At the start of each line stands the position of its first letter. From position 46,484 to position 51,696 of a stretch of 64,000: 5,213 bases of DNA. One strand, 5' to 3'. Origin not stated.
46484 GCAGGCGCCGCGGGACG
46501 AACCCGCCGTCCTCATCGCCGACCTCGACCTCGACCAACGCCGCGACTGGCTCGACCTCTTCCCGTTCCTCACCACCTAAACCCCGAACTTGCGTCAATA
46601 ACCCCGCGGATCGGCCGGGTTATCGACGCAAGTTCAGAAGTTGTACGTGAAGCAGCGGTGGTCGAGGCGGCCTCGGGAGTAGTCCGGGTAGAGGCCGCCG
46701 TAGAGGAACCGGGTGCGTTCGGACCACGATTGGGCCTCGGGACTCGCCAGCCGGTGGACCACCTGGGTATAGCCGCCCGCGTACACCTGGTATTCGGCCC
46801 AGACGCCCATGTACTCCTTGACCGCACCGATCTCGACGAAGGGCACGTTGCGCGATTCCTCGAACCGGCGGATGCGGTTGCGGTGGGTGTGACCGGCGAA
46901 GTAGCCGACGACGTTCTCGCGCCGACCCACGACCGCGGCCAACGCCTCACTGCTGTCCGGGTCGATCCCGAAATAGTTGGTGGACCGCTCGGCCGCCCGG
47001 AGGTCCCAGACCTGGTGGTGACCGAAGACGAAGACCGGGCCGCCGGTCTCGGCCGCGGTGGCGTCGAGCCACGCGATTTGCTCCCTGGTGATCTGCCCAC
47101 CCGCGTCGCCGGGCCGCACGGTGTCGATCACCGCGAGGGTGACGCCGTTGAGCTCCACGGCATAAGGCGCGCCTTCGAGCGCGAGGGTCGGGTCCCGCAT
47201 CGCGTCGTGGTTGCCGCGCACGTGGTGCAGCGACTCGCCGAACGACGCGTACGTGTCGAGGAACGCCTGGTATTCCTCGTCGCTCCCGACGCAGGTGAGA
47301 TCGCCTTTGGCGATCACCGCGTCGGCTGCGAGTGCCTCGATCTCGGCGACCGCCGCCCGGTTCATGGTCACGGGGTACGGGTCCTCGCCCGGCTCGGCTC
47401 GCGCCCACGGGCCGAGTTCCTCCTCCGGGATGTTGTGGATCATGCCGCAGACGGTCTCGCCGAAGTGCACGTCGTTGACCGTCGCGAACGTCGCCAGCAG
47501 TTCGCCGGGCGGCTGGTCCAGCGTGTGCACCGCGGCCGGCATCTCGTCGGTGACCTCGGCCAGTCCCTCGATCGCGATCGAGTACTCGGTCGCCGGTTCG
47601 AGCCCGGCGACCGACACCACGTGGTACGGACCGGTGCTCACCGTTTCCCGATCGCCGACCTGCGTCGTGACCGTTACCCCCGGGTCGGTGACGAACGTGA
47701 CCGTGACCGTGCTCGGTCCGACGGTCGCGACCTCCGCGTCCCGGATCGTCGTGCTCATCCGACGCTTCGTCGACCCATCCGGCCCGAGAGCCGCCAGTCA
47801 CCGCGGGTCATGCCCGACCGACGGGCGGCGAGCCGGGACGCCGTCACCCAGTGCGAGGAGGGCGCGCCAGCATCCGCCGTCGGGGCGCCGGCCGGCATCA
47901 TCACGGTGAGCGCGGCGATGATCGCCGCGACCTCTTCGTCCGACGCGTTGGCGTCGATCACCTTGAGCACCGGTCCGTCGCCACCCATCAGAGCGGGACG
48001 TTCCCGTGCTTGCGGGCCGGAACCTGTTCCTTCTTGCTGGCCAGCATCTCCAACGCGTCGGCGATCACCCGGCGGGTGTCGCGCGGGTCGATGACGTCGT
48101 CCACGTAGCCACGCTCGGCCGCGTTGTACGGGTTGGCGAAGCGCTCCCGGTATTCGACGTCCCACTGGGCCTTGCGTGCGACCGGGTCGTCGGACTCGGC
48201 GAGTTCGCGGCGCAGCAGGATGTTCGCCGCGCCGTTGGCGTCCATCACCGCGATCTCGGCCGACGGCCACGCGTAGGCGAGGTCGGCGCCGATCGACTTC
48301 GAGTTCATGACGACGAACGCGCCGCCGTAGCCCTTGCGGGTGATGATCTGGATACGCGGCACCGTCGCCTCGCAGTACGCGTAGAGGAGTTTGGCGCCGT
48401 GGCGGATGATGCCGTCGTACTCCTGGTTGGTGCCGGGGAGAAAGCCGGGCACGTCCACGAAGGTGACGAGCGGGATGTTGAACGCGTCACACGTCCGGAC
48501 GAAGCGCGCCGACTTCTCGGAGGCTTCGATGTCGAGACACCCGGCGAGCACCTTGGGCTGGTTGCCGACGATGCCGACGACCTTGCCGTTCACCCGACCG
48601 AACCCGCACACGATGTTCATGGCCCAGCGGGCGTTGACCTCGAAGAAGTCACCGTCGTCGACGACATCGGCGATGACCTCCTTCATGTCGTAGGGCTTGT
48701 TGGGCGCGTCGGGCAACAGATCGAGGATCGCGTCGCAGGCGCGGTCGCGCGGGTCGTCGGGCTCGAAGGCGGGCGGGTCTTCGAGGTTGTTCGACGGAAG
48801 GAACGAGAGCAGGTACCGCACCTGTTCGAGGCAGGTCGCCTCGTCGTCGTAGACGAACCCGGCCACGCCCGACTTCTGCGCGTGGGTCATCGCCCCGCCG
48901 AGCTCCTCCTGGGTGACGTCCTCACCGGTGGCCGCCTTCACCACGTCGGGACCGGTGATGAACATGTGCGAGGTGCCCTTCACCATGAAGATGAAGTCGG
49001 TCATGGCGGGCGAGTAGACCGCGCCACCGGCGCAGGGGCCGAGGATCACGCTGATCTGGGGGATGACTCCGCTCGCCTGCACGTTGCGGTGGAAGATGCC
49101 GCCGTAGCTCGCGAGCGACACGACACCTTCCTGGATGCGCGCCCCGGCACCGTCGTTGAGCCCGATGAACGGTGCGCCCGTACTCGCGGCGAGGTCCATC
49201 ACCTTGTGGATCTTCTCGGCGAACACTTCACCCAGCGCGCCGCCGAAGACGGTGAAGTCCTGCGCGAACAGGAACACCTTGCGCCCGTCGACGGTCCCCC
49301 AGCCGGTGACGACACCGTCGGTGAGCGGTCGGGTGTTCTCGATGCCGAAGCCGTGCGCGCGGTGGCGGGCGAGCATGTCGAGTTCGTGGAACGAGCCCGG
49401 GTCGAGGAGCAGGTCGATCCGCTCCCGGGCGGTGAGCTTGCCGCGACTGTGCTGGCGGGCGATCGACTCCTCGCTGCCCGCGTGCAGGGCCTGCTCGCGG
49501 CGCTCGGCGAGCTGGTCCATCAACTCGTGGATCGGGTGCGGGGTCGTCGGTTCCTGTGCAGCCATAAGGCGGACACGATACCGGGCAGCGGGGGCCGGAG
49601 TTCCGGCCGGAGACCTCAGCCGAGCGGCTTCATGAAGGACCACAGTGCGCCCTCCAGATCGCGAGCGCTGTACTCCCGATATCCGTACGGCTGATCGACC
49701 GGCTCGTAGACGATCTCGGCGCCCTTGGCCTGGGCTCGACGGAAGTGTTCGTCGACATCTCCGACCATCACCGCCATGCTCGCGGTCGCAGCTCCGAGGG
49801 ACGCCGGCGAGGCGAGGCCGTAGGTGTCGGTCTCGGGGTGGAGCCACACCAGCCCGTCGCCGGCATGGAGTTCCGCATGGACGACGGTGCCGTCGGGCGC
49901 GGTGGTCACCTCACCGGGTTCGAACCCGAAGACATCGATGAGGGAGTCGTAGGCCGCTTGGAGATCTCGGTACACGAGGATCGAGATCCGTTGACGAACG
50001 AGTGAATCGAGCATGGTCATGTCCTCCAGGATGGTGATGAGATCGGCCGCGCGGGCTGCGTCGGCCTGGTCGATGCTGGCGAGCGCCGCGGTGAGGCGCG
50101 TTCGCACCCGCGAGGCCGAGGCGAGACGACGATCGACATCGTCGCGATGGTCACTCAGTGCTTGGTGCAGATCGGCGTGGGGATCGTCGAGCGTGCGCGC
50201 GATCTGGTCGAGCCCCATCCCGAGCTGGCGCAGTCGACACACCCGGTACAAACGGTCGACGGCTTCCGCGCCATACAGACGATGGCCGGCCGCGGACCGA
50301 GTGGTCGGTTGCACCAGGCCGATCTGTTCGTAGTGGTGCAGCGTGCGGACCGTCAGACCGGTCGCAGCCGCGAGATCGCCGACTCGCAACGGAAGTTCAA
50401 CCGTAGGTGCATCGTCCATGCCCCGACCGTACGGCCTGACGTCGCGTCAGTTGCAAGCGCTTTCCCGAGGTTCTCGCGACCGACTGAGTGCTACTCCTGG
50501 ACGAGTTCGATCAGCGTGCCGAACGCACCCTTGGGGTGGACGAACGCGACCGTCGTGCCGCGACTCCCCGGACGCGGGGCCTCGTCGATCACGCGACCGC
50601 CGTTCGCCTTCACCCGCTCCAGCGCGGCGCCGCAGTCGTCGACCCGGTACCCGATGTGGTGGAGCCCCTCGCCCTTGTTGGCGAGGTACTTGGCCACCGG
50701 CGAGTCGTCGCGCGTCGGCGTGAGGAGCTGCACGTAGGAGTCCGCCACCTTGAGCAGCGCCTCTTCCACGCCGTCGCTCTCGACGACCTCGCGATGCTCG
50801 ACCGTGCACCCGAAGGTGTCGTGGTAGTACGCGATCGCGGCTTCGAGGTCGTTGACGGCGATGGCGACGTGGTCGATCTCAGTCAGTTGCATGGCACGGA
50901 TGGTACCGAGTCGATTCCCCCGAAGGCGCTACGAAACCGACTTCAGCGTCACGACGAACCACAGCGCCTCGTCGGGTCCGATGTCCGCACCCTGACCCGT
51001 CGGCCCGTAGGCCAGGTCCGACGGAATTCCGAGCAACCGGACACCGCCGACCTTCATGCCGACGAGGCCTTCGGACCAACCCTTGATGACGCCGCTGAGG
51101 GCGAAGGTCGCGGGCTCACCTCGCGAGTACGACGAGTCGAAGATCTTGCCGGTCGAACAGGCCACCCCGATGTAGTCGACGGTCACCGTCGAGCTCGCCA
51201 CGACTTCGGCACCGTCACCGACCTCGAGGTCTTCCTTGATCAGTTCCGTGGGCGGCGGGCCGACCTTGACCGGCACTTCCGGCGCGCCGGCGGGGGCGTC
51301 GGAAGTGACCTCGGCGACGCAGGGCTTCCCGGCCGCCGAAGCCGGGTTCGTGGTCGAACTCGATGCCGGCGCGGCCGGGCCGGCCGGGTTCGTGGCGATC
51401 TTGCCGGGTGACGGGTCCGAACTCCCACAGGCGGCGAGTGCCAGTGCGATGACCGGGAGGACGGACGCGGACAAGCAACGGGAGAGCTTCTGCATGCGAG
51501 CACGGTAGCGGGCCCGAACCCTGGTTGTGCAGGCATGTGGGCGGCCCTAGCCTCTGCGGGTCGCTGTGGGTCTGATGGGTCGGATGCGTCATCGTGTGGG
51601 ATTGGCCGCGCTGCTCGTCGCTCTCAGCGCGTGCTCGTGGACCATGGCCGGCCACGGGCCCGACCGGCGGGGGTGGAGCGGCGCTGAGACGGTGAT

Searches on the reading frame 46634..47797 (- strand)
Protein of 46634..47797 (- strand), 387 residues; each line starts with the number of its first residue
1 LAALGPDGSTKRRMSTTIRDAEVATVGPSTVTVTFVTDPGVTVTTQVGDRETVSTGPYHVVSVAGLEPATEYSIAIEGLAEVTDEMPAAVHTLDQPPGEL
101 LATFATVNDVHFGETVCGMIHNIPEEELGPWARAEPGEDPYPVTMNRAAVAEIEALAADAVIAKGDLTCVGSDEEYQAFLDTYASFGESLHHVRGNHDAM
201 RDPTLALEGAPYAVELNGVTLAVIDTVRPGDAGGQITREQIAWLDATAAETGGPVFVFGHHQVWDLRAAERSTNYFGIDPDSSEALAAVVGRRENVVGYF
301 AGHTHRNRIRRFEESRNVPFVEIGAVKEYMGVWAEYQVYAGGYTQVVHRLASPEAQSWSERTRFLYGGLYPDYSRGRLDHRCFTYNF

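Call 39: search_protein_families(library=pfam, proteins=[window:46634-47797:-], max_evalue=0.00001)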
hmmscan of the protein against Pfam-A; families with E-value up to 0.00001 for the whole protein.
window:46634-47797:- (387 aa): 2 families
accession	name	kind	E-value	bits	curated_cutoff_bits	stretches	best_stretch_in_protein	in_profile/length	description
PF00149.33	Metallophos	-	2.2e-09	38.5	21.5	1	104-306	3-190/191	Calcineurin-like phosphoesterase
PF12850.12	Metallophos_2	-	8.4e-08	32.8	27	0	146-328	16-137/154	Calcineurin-like phosphoesterase superfamily domain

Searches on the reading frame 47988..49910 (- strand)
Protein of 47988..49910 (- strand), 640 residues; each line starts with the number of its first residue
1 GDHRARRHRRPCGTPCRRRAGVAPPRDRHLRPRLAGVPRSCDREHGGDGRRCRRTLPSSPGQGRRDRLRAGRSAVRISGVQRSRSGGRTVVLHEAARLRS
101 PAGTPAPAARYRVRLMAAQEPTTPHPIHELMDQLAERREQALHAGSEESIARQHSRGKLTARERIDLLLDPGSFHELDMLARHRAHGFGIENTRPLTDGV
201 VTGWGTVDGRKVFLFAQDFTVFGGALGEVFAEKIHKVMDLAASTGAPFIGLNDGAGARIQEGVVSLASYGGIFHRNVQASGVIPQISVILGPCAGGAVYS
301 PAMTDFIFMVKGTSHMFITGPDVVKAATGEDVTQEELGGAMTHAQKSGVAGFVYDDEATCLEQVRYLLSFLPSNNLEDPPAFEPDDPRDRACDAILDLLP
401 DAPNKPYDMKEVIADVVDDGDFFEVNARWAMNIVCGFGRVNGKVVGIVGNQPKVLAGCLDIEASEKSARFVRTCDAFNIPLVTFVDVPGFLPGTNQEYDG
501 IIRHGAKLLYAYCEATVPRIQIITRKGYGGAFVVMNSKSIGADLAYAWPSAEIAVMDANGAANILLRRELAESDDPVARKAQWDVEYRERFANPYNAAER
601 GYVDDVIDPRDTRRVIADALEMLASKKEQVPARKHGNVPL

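Call 40: search_protein_families(library=pfam, proteins=[window:47988-49910:-], max_evalue=0.00001)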
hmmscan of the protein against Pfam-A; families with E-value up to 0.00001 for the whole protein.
window:47988-49910:- (640 aa): 2 families
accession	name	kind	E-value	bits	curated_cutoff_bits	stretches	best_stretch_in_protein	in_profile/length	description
PF01039.27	Carboxyl_trans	-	8.2e-201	668.3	22.3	1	152-637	1-492/493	Carboxyl transferase domain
PF03255.19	ACCA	-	2.8e-10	40.3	23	1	432-568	93-233/310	Acetyl co-enzyme A carboxylase carboxyltransferase-like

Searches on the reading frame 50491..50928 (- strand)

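Call 40: search_protein_families(library=pfam, proteins=[window:50491-50928:-], max_evalue=0.00001)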
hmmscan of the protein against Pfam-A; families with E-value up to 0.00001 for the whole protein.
window:50491-50928:- (145 aa): 4 families
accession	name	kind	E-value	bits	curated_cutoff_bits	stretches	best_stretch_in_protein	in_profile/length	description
PF13669.12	Glyoxalase_4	-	6.2e-27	94.5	27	1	19-129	1-109/109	Glyoxalase/Bleomycin resistance protein/Dioxygenase superfamily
PF00903.31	Glyoxalase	-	1.3e-19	71.2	20.6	1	18-142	2-121/121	Glyoxalase/Bleomycin resistance protein/Dioxygenase superfamily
PF13468.12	Glyoxalase_3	-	2.2e-12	47.8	25.1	1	18-113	1-106/176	Glyoxalase-like domain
PF18029.7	Glyoxalase_6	-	6.6e-06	27.2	23.6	1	21-128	2-94/106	Glyoxalase-like domain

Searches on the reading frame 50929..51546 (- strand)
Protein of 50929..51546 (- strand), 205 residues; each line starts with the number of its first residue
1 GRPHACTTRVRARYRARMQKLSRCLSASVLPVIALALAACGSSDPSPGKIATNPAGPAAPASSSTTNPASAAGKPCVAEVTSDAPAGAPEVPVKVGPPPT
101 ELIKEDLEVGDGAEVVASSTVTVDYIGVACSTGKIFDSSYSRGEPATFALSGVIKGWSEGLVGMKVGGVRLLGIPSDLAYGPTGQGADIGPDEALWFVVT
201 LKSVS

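Call 40: search_protein_families(library=pfam, proteins=[window:50929-51546:-], max_evalue=0.00001)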
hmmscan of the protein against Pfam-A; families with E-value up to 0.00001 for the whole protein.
window:50929-51546:- (205 aa): 1 family
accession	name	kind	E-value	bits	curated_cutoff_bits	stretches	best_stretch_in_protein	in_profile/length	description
PF00254.34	FKBP_C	-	6.2e-23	81.4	21.1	1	115-202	5-94/94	FKBP-type peptidyl-prolyl cis-trans isomerase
